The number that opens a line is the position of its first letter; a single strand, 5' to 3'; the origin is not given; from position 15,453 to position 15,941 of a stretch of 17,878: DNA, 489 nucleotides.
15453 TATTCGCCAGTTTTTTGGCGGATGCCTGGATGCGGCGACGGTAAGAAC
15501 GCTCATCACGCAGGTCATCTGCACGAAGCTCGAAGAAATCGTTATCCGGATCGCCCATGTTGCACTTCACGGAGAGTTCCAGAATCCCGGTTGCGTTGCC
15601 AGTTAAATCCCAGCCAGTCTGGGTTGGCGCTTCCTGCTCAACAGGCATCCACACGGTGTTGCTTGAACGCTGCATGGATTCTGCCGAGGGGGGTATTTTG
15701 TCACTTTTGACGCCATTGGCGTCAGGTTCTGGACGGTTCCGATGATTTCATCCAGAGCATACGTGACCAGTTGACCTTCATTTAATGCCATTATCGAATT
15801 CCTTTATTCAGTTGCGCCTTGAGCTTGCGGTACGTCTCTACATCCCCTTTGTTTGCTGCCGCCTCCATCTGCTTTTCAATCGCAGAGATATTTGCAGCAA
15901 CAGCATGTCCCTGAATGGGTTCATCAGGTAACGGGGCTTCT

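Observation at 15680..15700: Single-base frameshift in the coat gene at a homopolymer run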

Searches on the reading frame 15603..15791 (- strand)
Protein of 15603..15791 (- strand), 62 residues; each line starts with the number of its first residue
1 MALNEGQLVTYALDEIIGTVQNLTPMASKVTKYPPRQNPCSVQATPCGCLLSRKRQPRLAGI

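Call 17: find_encoding_contigs(protein=window:15603-15791:-, flank=3000, max_places=10)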
Protein window:15603-15791:- (62 aa): no gene with exactly this product is on record in the collection.
